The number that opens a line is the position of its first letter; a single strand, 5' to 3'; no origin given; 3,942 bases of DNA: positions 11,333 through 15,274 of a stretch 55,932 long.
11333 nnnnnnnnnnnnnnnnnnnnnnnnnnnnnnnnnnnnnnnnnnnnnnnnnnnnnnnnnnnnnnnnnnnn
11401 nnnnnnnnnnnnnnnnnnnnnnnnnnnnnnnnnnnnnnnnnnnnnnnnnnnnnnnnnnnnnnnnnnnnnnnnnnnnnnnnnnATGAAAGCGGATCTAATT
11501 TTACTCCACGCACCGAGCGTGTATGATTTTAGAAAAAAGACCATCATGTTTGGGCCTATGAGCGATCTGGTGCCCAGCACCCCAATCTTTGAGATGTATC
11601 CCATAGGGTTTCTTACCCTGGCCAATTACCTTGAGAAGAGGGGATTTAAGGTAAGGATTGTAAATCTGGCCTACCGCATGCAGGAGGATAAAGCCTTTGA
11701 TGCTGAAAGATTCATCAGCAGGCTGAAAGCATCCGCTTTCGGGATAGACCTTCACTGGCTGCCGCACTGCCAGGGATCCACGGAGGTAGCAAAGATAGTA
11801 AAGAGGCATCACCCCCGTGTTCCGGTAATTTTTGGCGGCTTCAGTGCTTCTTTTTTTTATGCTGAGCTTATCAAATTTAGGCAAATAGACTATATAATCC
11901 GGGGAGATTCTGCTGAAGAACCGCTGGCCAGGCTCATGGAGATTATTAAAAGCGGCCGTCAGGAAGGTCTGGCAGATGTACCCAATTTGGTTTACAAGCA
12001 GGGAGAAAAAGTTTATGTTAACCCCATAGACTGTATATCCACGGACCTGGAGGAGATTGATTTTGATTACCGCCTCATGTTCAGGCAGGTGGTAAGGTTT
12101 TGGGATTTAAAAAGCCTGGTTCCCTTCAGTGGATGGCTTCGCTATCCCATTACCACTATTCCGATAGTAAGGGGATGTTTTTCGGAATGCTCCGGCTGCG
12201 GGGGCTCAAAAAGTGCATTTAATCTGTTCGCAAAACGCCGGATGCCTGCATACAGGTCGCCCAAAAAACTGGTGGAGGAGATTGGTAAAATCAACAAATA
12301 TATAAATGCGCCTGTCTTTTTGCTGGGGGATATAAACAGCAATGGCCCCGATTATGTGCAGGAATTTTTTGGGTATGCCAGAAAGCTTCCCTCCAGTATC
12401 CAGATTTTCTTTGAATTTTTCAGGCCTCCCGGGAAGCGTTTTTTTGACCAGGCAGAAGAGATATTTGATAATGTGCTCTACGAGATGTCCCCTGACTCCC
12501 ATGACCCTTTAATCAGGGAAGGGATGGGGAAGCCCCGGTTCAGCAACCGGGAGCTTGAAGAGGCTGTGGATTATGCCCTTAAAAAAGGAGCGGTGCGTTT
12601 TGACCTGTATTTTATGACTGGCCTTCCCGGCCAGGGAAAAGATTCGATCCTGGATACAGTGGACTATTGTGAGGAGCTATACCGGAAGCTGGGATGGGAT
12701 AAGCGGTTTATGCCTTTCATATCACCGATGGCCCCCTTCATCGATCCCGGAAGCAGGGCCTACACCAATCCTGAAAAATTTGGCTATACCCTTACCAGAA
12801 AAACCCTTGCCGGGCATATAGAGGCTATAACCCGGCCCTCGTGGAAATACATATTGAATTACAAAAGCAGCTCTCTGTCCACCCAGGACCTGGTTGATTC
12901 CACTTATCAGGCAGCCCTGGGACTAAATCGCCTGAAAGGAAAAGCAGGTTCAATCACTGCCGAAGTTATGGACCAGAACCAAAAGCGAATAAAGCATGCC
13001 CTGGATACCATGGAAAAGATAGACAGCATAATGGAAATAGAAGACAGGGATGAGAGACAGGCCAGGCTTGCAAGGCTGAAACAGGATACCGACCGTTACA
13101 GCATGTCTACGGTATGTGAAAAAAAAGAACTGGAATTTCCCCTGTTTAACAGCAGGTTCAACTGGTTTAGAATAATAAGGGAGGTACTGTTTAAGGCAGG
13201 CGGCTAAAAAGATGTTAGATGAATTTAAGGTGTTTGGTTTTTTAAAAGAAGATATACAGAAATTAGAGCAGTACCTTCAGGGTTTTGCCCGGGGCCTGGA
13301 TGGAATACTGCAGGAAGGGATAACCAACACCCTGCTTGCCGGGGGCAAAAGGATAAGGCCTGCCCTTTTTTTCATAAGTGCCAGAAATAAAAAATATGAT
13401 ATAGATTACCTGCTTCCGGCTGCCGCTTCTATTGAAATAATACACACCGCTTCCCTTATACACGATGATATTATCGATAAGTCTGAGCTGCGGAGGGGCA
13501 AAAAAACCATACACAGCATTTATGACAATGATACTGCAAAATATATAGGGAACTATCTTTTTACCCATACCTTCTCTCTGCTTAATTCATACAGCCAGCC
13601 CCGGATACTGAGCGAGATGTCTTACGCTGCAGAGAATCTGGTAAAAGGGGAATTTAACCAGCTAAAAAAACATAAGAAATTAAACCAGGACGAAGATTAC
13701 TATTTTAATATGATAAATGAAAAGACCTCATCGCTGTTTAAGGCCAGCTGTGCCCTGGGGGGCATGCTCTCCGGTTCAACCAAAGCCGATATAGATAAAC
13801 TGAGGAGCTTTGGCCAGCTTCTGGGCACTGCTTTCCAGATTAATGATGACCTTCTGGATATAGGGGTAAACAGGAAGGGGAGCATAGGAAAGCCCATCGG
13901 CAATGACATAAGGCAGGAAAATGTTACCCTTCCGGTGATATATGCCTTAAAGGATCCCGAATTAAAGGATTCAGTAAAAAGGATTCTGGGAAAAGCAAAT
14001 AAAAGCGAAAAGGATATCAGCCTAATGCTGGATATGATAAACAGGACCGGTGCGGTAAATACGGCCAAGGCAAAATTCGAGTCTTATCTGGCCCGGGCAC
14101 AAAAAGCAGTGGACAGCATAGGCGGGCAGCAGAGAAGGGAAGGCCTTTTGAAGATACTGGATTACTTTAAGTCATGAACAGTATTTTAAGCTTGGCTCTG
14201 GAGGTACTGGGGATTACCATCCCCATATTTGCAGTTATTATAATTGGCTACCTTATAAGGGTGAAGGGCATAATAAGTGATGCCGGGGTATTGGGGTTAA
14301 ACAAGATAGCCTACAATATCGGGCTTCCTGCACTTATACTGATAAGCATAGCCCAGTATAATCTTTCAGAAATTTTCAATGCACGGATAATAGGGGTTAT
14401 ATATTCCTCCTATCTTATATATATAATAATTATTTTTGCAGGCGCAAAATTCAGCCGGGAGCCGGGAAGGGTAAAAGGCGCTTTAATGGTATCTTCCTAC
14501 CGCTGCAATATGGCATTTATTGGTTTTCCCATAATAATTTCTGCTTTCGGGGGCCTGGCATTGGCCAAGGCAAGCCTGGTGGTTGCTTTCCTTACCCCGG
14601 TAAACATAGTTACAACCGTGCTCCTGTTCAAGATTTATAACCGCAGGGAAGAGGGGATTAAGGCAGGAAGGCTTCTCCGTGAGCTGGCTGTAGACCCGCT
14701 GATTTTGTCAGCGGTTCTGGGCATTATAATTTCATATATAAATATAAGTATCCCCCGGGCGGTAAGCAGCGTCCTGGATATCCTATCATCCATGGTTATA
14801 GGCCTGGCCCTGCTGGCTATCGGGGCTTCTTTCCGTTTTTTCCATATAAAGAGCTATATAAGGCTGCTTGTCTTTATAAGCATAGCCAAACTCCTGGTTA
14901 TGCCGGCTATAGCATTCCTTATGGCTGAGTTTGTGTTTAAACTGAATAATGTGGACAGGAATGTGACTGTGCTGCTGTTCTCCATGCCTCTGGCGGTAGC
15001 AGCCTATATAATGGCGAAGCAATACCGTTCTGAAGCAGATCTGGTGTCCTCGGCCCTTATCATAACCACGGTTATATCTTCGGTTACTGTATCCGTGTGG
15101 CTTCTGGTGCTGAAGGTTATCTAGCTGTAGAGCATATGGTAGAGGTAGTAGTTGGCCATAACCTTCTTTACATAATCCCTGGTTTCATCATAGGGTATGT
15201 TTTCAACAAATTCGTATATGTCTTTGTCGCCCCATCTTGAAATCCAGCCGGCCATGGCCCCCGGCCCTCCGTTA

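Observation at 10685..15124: B12-radical SAM enzyme sandwiched between prenyl synthase genes: candidate undescribed isoprenoid, quinone or lipid modification system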

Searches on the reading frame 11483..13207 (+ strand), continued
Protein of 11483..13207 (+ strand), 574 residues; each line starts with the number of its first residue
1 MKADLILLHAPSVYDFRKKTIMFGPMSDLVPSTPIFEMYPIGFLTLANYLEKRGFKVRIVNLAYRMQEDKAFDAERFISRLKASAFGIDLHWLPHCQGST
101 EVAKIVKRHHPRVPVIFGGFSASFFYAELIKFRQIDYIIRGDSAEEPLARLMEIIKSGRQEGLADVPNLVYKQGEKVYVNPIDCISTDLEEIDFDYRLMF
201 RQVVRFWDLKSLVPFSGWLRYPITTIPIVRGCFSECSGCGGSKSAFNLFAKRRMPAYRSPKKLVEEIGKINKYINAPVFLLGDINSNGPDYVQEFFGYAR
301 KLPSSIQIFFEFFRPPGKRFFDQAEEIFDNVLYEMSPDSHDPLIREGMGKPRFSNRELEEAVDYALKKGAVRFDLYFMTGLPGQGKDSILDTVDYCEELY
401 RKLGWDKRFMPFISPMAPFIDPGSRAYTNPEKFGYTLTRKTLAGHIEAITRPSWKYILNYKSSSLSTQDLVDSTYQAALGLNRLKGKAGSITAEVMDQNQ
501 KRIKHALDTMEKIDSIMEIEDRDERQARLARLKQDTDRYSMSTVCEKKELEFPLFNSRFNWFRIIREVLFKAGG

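Call 107: search_protein_families(library=ncbifam, max_evalue=1e-10, proteins=[L042:10414-11763:+, L142:8693-10054:+, L103:3956-5002:+, L130:638-1732:+, L121:3705-4766:+])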
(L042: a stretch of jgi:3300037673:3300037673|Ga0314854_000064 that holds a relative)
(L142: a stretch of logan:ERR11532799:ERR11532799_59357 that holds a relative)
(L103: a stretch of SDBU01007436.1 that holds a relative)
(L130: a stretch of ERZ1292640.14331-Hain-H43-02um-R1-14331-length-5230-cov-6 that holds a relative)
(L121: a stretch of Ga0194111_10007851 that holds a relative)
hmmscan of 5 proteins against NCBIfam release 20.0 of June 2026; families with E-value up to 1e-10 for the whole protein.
L042:10414-11763:+ (449 aa): 24 families
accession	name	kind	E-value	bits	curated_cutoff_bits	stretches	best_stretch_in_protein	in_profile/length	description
NF006549.0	PRK09045.1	equivalog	3e-75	253.5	540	1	2-448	11-441/444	TRZ/ATZ family hydrolase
NF005557.0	PRK07228.1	equivalog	1.1e-74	251.7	522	1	8-447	11-438/445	5'-deoxyadenosine deaminase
NF004701.0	PRK06038.1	equivalog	1e-70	238.7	609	1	2-448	7-428/432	N-ethylammeline chlorohydrolase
NF006055.0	PRK08203.1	equivalog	4.2e-69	233.2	532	3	243-448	250-452/455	8-oxoguanine deaminase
NF006252.0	PRK08393.1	equivalog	3e-60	204.4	617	1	15-446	17-423/424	N-ethylammeline chlorohydrolase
NF006269.1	PRK08418.1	equivalog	5.4e-55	186.8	320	1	6-393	7-382/408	aminofutalosine deaminase family hydrolase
NF012037.0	PRK15493.1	equivalog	3e-49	168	779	1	16-444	20-431/435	bifunctional S-methyl-5'-thioadenosine deaminase/S-adenosylhomocysteine deaminase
NF006056.0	PRK08204.1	subfamily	3.5e-48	164.5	391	2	249-441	234-435/449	hypothetical protein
NF009059.0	PRK12393.1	equivalog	1.4e-46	159.2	543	1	21-445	31-454/460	amidohydrolase family protein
NF004995.0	PRK06380.1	subfamily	1.1e-45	156.4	567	2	244-431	220-408/418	metal-dependent hydrolase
NF005211.0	PRK06687.1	equivalog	7.9e-43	146.8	703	2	244-431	230-418/419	TRZ/ATZ family protein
NF005540.0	PRK07203.1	equivalog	7.4e-41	140.2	444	2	245-447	240-439/444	putative aminohydrolase SsnA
TIGR03314.1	Se_ssnA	subfamily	7.1e-39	133.9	455.5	1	12-446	13-437/441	putative selenium metabolism protein SsnA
NF006681.0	PRK09229.1-2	equivalog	1.2e-38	133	362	1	16-428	19-431/451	formimidoylglutamate deiminase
NF004801.0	PRK06151.1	subfamily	8.7e-38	130.4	416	1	145-448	179-464/491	chlorohydrolase family protein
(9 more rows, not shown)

L142:8693-10054:+ (453 aa): 26 families (the best 25 are shown)
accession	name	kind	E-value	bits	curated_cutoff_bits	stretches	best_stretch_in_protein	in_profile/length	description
NF006549.0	PRK09045.1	equivalog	7.5e-73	245.6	540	2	247-450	237-438/444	TRZ/ATZ family hydrolase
NF005557.0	PRK07228.1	equivalog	1e-66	225.5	522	2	248-447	234-433/445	5'-deoxyadenosine deaminase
NF004701.0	PRK06038.1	equivalog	3.1e-64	217.3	609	2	247-429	226-405/432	N-ethylammeline chlorohydrolase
NF006252.0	PRK08393.1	equivalog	7.8e-60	203.1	617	2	248-427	224-401/424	N-ethylammeline chlorohydrolase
NF006055.0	PRK08203.1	equivalog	2.9e-52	177.7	532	1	248-448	252-447/455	8-oxoguanine deaminase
NF006056.0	PRK08204.1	subfamily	1.5e-50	172.3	391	2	252-443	234-434/449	hypothetical protein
NF012037.0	PRK15493.1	equivalog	1.3e-45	156.1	779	2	248-439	232-421/435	bifunctional S-methyl-5'-thioadenosine deaminase/S-adenosylhomocysteine deaminase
NF004995.0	PRK06380.1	subfamily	5.6e-45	154.1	567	2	248-429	221-402/418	metal-dependent hydrolase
NF005211.0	PRK06687.1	equivalog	6.9e-44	150.3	703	1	248-428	231-411/419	TRZ/ATZ family protein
NF006681.0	PRK09229.1-2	equivalog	1.3e-39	136.2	362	1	247-437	249-436/451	formimidoylglutamate deiminase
NF006269.1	PRK08418.1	equivalog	1.1e-38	133.1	320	1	2-415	3-400/408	aminofutalosine deaminase family hydrolase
NF005540.0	PRK07203.1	equivalog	7.5e-38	130.3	444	2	249-445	241-432/444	putative aminohydrolase SsnA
NF009059.0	PRK12393.1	equivalog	4.8e-36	124.4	543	1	249-447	257-451/460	amidohydrolase family protein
TIGR03314.1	Se_ssnA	subfamily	8e-36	123.8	455.5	2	248-443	239-431/441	putative selenium metabolism protein SsnA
NF004801.0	PRK06151.1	subfamily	1.7e-34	119.5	416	1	248-448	257-459/491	chlorohydrolase family protein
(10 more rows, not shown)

L103:3956-5002:+ (348 aa): 7 families
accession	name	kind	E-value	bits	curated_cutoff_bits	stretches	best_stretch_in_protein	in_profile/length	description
TIGR03961.1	rSAM_PTO1314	hypoth_equivalog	1.8e-37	129.4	306.05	1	58-302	13-266/332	PTO1314 family radical SAM protein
TIGR03470.1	HpnH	equivalog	9.4e-17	61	225.05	1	64-303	24-275/318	adenosyl-hopene transferase HpnH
TIGR04051.1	rSAM_NirJ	equivalog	5.8e-16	58.4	515.45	1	74-219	8-164/354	heme d1 biosynthesis radical SAM protein NirJ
TIGR04546.1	rSAM_ahbC_deAc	equivalog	1.4e-12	47.2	650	1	73-251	44-236/390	12,18-didecarboxysiroheme deacetylase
TIGR04403.1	rSAM_skfB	equivalog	2.7e-12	46.2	300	1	67-216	103-262/402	sporulation killing factor system radical SAM maturase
TIGR04054.1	rSAM_NirJ1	equivalog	5.8e-12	44.9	650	1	73-238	41-217/387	putative heme d1 biosynthesis radical SAM protein NirJ1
TIGR02668.1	moaA_archaeal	equivalog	1.1e-11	44.3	325.25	1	72-221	14-176/303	GTP 3',8-cyclase MoaA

L130:638-1732:+ (364 aa): 10 families
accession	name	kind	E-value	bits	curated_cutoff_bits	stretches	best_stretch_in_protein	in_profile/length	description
NF004749.0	PRK06080.1-1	equivalog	5.7e-39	134.1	277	1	63-359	16-309/311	1,4-dihydroxy-2-naphthoate polyprenyltransferase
NF004751.0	PRK06080.1-3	equivalog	5.3e-30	105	264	1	64-357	8-295/296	1,4-dihydroxy-2-naphthoate polyprenyltransferase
NF004617.0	PRK05951.1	equivalog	4.4e-26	91.7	239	1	65-351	13-295/306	prenyltransferase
NF004750.0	PRK06080.1-2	equivalog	1.2e-25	90.5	346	1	64-357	4-300/301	1,4-dihydroxy-2-naphthoate polyprenyltransferase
NF004753.0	PRK06080.1-5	equivalog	2.4e-24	86.1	555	1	67-350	12-298/312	1,4-dihydroxy-2-naphthoate polyprenyltransferase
TIGR00751.1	menA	equivalog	3.1e-19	69.5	102.15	1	77-352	4-282/284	1,4-dihydroxy-2-naphthoate octaprenyltransferase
NF009926.0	PRK13387.1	equivalog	6.4e-19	68.2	316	1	87-343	24-298/317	1,4-dihydroxy-2-naphthoate polyprenyltransferase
NF004752.0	PRK06080.1-4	subfamily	1.5e-18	67.4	289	1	85-350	22-292/300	1,4-dihydroxy-2-naphthoate polyprenyltransferase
NF004754.0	PRK06080.1-6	equivalog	1.1e-14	54.5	522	1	66-360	9-306/308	1,4-dihydroxy-2-naphthoate polyprenyltransferase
TIGR02235.1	menA_cyano-plnt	equivalog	1.2e-13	51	225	1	69-356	2-284/285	2-carboxy-1,4-naphthoquinone phytyltransferase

L121:3705-4766:+ (353 aa): 8 families
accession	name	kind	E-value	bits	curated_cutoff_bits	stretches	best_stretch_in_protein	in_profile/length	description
NF041198.1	UshA_like_PCGU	equivalog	4.6e-52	177.3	275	1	14-337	87-385/519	UshA-like (seleno)protein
TIGR04486.1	thiosulf_SoxB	equivalog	3.1e-26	91.8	550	1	19-199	154-334/556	thiosulfohydrolase SoxB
NF007109.1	PRK09558.1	equivalog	1.1e-19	70.6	600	1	25-153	103-233/550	bifunctional UDP-sugar hydrolase/5'-nucleotidase UshA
NF006937.0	PRK09419.1-4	equivalog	1.2e-18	65.9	2554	1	75-196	787-911/1411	multifunctional 2',3'-cyclic-nucleotide 2'-phosphodiesterase/3'-nucleotidase/5'-nucleotidase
NF006935.0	PRK09419.1-2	equivalog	4.5e-18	64.3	2801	1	76-198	809-934/1445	multifunctional 2',3'-cyclic-nucleotide 2'-phosphodiesterase/3'-nucleotidase/5'-nucleotidase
NF006934.0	PRK09419.1-1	subfamily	7.6e-14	50.3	1646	1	18-208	115-311/1174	multifunctional 2',3'-cyclic-nucleotide 2'-phosphodiesterase/3'-nucleotidase/5'-nucleotidase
TIGR01530.1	nadN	equivalog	4.5e-12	45.3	436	1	29-162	79-214/550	NAD nucleotidase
TIGR01390.1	CycNucDiestase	equivalog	5.3e-11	41.7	883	1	23-145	78-210/626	2',3'-cyclic-nucleotide 2'-phosphodiesterase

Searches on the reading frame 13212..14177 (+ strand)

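Call 3: search_protein_families(library=pfam, proteins=[window:13212-14177:+], max_evalue=0.01)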
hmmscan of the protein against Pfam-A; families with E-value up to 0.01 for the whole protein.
window:13212-14177:+ (321 aa): 1 family
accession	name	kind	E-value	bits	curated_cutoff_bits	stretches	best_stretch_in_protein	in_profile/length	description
PF00348.22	polyprenyl_synt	-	9.5e-66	222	27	1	33-273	4-248/251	Polyprenyl synthetase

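Call 4: search_protein_families(library=ncbifam, proteins=[window:13212-14177:+], max_evalue=0.01)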
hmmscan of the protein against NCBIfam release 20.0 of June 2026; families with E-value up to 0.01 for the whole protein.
window:13212-14177:+ (321 aa): 16 families
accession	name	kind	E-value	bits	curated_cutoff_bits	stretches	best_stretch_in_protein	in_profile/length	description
TIGR02748.1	GerC3_HepT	equivalog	3.3e-78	263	456.55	1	6-319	4-314/319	heptaprenyl diphosphate synthase component II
NF040698.1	IdsA_Meth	equivalog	5.3e-58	196.8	468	1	33-319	30-323/328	short chain isoprenyl diphosphate synthase IdsA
NF041169.1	f2_encap_cargo4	exception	6.8e-56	189.9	450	1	11-314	16-323/334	family 2 encapsulin nanocompartment cargo protein polyprenyl transferase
NF045628.1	HxpDPsynlarge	equivalog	1.4e-54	185.3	500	1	11-317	1-304/311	hexaprenyl-diphosphate synthase large subunit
TIGR02749.1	prenyl_cyano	equivalog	2.9e-52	177.7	383.2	1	7-318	6-316/322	solanesyl diphosphate synthase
NF041003.1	GGPP_syn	equivalog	5.7e-49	167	500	1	11-309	6-309/326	geranylgeranyl diphosphate synthase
NF042417.1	NPPPS_Mycobact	equivalog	1.7e-48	165.4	600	1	11-318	22-329/335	nonaprenyl/(2E,6E)-farnesyl/geranylgeranyl diphosphat synthase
NF008140.0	PRK10888.1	equivalog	2.5e-48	165.1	412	1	43-312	42-311/323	octaprenyl diphosphate synthase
NF045485.1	FPPsyn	subfamily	9e-47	159.6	275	1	17-265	11-265/288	farnesyl diphosphate synthase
NF045685.1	GGPPSynCrtE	equivalog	1.3e-37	129.4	460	1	33-251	30-258/293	geranylgeranyl diphosphate synthase CrtE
NF045549.1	GGPPsyn_IdsB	equivalog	1.2e-36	126.5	475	1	40-308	60-330/346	geranylgeranyl diphosphate synthase IdsB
NF040789.2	gerfarn_diphsyn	equivalog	1.8e-35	122.8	560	1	62-319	80-340/345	geranylfarnesyl diphosphate synthase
NF040627.1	GFPS_Meth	equivalog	4.4e-30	105.1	600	1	37-217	32-210/285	geranylfarnesyl diphosphate synthase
NF040936.1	hexpp_archaea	equivalog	9.7e-26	90.7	400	1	37-224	33-212/275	hexaprenyl pyrophosphate synthase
NF007877.0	PRK10581.1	equivalog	7.5e-22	77.8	321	1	34-252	33-262/299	(2E,6E)-farnesyl diphosphate synthase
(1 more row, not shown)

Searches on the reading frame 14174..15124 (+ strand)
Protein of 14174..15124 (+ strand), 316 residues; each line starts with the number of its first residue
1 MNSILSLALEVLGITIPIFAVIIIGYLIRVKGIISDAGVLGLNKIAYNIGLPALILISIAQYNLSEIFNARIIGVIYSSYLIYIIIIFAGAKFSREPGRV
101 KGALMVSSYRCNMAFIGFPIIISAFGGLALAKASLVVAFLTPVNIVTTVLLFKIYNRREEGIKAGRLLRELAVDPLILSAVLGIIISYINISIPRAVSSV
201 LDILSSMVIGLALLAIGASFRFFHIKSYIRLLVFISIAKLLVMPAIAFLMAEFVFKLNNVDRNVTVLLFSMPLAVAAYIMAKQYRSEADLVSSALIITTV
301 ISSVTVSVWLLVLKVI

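Call 3: search_protein_families(library=pfam, proteins=[window:14174-15124:+], max_evalue=0.01)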
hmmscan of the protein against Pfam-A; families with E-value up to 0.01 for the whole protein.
window:14174-15124:+ (316 aa): 1 family
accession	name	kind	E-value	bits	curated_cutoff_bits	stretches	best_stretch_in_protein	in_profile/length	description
PF03547.23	Mem_trans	-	3.9e-32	111.7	25.7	1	16-310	7-343/343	Membrane transport protein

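Call 4: search_protein_families(library=ncbifam, proteins=[window:14174-15124:+], max_evalue=0.01)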
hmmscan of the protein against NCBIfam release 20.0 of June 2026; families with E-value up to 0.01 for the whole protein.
window:14174-15124:+ (316 aa): 2 families
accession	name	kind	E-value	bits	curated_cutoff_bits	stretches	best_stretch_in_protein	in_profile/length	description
TIGR00946.1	2a69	subfamily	1.7e-27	96.4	246.05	1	16-313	11-334/336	auxin efflux carrier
NF007384.0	PRK09903.1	equivalog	2.5e-09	36.9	404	1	12-315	6-312/314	transporter YfdV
